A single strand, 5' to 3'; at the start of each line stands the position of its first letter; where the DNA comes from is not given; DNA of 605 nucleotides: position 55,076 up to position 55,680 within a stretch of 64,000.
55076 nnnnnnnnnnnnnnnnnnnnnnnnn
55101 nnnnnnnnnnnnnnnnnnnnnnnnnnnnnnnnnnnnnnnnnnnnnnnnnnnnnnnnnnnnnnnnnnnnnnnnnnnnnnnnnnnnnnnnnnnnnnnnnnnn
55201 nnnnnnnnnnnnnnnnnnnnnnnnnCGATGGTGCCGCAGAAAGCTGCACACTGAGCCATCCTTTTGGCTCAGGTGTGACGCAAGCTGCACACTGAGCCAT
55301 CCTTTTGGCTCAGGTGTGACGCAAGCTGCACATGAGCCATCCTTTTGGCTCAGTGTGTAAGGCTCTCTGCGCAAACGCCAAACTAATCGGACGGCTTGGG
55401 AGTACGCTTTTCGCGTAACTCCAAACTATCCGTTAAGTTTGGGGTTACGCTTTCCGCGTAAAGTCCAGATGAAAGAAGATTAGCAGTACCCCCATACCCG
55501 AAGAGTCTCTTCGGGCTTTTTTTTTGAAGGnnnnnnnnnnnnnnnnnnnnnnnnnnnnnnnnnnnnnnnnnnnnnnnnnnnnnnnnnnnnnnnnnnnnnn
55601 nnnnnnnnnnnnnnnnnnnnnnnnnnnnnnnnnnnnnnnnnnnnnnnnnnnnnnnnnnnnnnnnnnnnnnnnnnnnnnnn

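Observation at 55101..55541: FMN riboswitch whose expression platform contains three tandem 41-nt hairpin repeats plus two further hairpin repeats before the terminator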

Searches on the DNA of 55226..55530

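Call 25: search_rna_families(source=window, start=55452, end=55530, threshold=evalue, max_evalue=10, show_alignments=3)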
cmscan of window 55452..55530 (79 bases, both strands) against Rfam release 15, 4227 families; matches with E-value up to 10: 7.
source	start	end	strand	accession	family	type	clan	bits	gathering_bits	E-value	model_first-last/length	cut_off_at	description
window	55454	55522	+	RF00112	CyaR_RyeE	Gene; sRNA;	-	17.5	47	0.29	1-85/85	no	CyaR/Rye RNA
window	55497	55526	+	RF02401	ClpQY_promoter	Cis-reg;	-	15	42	0.13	1-30/57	no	ClpQY promoter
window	55484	55524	+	RF02399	NsiR1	Gene; sRNA;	-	11.9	39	2.4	1-60/60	no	Nitrogen stress-induced RNA 1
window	55464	55524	+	RF02837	anti-hemB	Gene; sRNA;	-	11.4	49.5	1.2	1-81/81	no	Burkholderia RNA 7 (anti-hemB)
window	55468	55524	+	RF00111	SdsR_RyeB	Gene; sRNA;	CL00105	11.4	38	7.3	1-100/100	no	SdsR_RyeB RNA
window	55452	55526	-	RF00516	ylbH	Cis-reg; leader;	-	9.3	50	4.2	1-65/122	3'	ylbH leader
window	55452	55484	+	RF00050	FMN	Cis-reg; riboswitch;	-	8.4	66.2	6.4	104-138/138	5'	FMN riboswitch aptamer (RFN element)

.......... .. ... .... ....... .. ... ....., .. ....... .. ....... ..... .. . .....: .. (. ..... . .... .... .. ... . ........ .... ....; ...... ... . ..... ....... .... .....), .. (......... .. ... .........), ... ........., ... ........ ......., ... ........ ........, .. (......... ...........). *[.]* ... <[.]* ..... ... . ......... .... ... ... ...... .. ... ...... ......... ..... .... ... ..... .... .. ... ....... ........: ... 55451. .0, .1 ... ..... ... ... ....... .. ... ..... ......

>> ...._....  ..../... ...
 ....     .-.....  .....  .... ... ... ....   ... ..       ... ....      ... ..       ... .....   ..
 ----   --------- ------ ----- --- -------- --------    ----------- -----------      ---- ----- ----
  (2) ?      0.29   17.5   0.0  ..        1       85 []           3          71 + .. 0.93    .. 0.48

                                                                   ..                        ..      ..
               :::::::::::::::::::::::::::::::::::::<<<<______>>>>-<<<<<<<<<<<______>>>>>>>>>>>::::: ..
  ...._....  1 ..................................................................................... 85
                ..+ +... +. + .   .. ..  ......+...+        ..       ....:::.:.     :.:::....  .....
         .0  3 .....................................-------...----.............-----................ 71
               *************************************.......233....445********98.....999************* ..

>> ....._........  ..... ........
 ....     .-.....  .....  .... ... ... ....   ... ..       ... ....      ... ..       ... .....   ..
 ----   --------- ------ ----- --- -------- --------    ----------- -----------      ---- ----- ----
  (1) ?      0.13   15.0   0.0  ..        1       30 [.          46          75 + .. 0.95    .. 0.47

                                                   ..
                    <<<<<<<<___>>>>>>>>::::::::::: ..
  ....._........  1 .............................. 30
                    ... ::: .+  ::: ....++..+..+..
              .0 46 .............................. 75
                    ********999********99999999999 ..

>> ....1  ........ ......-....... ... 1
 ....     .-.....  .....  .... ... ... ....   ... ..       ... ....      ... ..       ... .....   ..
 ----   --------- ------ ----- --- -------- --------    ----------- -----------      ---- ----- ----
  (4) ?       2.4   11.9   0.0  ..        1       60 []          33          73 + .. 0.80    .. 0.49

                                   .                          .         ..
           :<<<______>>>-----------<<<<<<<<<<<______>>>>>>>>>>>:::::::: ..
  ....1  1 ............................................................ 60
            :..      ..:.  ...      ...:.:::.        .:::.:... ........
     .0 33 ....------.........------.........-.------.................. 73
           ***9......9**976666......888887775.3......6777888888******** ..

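Call 74: search_rna_families(source=window, start=55226, end=55466, threshold=evalue, max_evalue=5)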
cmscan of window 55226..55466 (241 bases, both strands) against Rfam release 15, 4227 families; matches with E-value up to 5: 7.
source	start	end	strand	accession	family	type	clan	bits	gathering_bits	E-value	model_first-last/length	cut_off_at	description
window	55251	55349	+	RF02538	TarB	Gene; sRNA;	-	17.4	80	0.48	1-79/79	no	Vibrio ToxT activated RNA TarB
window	55288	55357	+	RF04204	mir-3473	Gene; miRNA;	-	16.7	71.8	0.58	1-78/78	no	mir-3473 microRNA precursor family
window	55288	55357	-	RF04204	mir-3473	Gene; miRNA;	-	16.7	71.8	0.59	1-78/78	no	mir-3473 microRNA precursor family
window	55237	55369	+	RF04165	mir-2483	Gene; miRNA;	-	15.9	75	2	1-80/80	no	mir-2483 microRNA precursor family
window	55237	55369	+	RF03777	MIR533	Gene; miRNA;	-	15.2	80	1.2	1-125/125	no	MIR533 microRNA precursor family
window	55248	55276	-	RF04204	mir-3473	Gene; miRNA;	-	13.7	71.8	3.9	1-78/78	no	mir-3473 microRNA precursor family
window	55248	55276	+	RF04204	mir-3473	Gene; miRNA;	-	13.5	71.8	4.5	1-78/78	no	mir-3473 microRNA precursor family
